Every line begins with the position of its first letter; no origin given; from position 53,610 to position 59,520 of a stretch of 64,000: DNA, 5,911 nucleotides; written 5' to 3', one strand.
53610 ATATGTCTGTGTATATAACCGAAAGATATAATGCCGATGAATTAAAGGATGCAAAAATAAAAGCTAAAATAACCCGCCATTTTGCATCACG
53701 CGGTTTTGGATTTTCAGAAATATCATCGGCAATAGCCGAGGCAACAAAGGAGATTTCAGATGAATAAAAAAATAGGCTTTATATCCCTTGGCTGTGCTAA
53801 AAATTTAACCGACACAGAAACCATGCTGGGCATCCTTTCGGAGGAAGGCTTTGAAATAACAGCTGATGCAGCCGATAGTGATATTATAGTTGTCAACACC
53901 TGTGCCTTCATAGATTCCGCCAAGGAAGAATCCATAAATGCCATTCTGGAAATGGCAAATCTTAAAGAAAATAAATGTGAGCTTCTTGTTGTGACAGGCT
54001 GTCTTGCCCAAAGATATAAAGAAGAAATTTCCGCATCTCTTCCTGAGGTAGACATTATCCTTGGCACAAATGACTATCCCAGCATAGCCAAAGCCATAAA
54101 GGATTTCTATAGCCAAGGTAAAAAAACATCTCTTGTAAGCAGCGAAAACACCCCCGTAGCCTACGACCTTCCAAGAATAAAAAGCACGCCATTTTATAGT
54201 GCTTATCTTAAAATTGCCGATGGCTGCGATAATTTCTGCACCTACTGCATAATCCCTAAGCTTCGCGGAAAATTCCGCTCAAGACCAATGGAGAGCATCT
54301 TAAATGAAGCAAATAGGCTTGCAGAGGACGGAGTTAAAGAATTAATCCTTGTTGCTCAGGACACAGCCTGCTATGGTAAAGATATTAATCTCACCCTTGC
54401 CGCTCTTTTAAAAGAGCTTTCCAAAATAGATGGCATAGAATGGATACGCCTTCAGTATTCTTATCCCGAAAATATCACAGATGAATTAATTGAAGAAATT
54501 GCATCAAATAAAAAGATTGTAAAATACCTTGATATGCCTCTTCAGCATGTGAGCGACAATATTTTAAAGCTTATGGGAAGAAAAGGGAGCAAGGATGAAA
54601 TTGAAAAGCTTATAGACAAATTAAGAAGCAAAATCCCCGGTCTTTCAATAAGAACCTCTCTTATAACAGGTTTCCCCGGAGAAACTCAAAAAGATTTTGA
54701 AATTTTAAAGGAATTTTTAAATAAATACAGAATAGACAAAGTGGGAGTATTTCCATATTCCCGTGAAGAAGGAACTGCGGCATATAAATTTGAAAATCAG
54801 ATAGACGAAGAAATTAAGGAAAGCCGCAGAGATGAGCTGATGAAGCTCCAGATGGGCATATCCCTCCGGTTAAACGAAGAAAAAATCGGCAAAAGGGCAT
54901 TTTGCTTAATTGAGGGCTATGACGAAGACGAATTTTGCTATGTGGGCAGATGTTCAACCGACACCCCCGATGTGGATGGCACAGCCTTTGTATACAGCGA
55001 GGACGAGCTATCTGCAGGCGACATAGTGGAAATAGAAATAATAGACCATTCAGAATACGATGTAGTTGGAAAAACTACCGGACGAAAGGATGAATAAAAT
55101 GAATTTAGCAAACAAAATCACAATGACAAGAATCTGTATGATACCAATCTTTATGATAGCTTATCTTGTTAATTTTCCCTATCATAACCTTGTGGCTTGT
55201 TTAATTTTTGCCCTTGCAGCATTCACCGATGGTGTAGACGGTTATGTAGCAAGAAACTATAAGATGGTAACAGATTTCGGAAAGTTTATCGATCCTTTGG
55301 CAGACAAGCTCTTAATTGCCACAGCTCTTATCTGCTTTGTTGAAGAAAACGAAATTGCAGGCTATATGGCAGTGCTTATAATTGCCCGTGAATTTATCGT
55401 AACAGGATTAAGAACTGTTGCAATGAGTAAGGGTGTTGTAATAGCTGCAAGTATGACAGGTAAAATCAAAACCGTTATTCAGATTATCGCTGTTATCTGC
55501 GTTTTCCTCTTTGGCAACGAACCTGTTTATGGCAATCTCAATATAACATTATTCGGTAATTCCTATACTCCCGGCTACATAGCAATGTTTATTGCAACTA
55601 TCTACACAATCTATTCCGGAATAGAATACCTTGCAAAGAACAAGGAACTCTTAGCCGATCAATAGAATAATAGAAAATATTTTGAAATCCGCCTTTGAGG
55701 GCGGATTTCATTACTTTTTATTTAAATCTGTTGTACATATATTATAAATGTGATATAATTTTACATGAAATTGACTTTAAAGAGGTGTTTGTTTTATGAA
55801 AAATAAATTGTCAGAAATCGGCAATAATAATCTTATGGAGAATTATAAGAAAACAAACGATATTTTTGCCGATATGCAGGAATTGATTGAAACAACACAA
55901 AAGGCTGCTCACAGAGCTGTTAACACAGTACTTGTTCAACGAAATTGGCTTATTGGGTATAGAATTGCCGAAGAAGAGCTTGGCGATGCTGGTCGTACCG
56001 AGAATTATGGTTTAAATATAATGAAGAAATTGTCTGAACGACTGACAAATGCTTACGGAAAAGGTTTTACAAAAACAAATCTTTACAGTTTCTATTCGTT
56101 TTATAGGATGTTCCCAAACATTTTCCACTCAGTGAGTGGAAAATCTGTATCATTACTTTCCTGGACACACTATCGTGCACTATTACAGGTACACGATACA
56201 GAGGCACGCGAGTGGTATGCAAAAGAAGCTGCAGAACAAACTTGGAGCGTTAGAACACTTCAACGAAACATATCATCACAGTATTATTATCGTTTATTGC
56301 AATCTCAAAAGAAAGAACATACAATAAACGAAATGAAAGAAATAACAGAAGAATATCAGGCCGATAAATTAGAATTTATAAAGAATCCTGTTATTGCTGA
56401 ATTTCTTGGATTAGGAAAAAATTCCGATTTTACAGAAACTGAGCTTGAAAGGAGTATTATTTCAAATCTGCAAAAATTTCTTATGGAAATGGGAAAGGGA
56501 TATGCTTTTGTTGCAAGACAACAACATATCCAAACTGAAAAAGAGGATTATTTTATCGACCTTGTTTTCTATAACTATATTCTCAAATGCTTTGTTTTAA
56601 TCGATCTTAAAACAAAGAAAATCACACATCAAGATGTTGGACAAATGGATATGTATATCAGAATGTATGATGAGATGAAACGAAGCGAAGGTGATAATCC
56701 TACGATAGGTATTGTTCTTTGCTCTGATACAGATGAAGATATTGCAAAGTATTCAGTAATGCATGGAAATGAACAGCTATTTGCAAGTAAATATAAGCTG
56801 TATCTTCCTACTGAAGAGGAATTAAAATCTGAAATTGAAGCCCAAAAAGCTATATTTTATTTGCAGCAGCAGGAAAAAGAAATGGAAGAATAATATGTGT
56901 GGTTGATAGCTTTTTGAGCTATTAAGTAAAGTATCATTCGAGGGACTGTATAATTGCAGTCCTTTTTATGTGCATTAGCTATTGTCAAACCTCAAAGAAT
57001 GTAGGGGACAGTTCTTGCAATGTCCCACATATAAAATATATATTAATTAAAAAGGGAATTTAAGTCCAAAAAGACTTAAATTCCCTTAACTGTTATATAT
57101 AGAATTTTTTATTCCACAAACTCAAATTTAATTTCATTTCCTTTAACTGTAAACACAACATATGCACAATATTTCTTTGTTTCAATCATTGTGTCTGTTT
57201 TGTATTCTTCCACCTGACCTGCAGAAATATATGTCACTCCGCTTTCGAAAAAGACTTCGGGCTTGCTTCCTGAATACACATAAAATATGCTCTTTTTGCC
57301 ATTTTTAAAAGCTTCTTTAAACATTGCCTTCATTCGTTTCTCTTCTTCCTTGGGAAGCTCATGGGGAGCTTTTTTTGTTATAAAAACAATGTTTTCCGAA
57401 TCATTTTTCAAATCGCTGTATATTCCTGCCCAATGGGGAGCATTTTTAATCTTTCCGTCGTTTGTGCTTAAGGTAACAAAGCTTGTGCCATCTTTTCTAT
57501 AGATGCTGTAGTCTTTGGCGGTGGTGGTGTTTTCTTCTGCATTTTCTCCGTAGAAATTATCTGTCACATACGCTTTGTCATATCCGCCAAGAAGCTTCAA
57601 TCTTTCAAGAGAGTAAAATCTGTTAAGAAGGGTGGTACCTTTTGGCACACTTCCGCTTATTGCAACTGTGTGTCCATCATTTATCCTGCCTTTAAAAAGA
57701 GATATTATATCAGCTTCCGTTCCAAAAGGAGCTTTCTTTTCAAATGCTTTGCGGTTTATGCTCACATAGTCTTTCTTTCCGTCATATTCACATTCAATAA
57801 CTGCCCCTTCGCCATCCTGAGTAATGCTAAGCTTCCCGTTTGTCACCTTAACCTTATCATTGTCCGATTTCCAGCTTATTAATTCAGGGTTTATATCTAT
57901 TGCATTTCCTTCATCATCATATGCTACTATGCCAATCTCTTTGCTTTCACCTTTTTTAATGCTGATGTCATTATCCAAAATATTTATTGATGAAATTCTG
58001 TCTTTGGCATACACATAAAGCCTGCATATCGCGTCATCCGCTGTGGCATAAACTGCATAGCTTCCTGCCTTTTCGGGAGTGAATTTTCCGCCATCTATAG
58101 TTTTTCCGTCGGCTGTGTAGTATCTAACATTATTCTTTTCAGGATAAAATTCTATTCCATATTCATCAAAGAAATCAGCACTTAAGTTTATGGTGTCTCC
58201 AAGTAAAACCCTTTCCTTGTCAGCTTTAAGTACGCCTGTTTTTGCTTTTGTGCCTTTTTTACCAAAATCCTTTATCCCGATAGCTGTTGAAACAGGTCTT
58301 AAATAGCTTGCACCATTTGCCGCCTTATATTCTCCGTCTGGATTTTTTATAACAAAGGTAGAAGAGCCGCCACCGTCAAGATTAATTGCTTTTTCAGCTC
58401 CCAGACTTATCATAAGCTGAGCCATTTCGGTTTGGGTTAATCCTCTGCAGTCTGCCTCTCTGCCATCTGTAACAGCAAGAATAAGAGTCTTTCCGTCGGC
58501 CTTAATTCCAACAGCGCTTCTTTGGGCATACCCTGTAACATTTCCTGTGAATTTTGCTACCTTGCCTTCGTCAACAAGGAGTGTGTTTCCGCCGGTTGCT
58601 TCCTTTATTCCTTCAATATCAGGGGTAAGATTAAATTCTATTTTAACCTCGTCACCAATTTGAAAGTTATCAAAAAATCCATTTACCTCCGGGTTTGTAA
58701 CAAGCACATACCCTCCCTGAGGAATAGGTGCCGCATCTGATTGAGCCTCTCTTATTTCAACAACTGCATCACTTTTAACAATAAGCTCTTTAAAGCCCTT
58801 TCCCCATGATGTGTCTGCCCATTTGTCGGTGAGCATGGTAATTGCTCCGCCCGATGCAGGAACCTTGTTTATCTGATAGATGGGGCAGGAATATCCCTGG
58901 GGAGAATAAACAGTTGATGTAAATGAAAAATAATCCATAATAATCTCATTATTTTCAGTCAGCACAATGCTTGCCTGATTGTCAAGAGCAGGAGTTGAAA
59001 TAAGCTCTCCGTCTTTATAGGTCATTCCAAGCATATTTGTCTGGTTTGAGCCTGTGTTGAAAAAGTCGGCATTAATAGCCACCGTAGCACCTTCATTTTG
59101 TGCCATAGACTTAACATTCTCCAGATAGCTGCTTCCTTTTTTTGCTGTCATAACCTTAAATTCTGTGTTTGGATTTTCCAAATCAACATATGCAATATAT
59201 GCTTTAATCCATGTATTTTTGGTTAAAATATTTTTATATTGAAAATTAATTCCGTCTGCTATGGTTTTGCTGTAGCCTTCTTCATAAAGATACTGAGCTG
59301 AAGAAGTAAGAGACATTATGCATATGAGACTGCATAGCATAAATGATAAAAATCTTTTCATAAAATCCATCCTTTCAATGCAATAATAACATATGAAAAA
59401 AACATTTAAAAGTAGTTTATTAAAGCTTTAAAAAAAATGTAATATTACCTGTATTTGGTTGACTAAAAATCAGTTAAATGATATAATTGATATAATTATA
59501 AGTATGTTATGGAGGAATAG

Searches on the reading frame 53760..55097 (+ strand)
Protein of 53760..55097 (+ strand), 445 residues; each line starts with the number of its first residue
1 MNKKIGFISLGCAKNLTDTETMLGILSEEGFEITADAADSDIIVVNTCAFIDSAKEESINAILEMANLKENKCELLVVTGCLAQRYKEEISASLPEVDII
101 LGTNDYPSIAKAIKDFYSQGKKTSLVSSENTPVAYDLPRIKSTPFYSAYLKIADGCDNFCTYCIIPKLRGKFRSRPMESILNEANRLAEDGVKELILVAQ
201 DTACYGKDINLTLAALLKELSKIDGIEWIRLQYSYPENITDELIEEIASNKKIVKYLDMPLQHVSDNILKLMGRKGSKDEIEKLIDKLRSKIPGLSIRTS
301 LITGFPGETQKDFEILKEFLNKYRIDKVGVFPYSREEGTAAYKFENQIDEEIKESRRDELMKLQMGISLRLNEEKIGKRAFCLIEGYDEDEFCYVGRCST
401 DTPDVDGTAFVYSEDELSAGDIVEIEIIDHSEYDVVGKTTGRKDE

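Call 15: search_protein_families(library=pfam, proteins=[window:53760-55097:+], max_evalue=0.001)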
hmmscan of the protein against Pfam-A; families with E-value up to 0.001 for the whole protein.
window:53760-55097:+ (445 aa): 3 families
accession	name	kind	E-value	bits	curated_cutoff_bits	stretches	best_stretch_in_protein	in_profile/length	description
PF00919.26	UPF0004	-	1e-29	102.9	27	1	4-102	1-98/98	Uncharacterized protein family UPF0004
PF04055.27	Radical_SAM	-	1.4e-27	97.4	29.5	1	152-320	3-166/166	Radical SAM superfamily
PF18693.7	TRAM_2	-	3.4e-14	53.2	27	1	376-438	1-61/63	TRAM domain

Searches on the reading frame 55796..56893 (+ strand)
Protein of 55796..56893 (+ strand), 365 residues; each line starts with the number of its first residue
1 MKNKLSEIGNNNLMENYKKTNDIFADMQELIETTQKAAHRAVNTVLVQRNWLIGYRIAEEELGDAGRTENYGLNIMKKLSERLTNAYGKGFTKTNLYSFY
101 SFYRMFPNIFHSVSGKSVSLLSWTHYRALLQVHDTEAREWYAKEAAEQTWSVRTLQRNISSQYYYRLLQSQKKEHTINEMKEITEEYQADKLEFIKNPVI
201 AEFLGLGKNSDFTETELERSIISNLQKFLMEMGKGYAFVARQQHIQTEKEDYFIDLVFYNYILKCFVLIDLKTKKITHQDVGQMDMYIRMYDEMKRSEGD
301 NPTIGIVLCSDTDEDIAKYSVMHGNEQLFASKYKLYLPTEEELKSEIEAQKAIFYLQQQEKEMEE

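Call 15: search_protein_families(library=pfam, proteins=[window:55796-56893:+], max_evalue=0.001)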
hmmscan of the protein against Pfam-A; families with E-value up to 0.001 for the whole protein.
window:55796-56893:+ (365 aa): 3 families
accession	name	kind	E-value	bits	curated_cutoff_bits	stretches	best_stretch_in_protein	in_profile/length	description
PF06250.17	YhcG_C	-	4.9e-54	182.9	32.5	1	193-347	2-156/157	YhcG PDDEXK nuclease domain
PF17761.7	DUF1016_N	-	4.2e-38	131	32.8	1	27-166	2-137/137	DUF1016 N-terminal domain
PF17762.8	HTH_ParB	-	0.00022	21.7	22.6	1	121-160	59-98/102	ParB HTH domain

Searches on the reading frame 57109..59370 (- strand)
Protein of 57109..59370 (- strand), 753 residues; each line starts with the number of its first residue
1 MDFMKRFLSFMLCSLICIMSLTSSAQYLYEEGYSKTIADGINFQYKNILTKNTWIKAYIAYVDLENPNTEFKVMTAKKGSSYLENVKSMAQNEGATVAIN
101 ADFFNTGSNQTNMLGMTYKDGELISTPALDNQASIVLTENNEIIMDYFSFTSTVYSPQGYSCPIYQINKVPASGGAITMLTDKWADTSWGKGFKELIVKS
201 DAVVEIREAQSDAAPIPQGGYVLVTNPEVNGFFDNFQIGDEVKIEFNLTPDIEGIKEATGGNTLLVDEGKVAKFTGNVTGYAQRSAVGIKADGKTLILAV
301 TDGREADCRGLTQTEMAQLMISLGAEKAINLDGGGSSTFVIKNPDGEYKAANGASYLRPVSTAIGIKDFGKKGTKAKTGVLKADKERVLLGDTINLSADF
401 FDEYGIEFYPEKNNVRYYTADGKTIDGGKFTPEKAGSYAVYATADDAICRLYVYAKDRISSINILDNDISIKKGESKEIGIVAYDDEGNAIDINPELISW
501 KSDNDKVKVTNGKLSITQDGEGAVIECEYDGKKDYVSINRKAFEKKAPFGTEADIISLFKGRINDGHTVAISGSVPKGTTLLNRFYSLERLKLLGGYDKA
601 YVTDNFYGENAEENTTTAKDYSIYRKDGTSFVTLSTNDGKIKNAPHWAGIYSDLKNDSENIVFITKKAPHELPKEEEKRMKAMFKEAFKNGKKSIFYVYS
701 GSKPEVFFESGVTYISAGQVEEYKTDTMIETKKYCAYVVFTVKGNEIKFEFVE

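Call 15: search_protein_families(library=pfam, proteins=[window:57109-59370:-], max_evalue=0.001)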
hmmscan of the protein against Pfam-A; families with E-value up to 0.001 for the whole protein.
window:57109-59370:- (753 aa): 1 family
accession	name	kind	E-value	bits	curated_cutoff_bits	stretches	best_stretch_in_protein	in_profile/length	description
PF09992.14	NAGPA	-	1.2e-34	120.4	25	1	198-366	7-168/169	Phosphodiester glycosidase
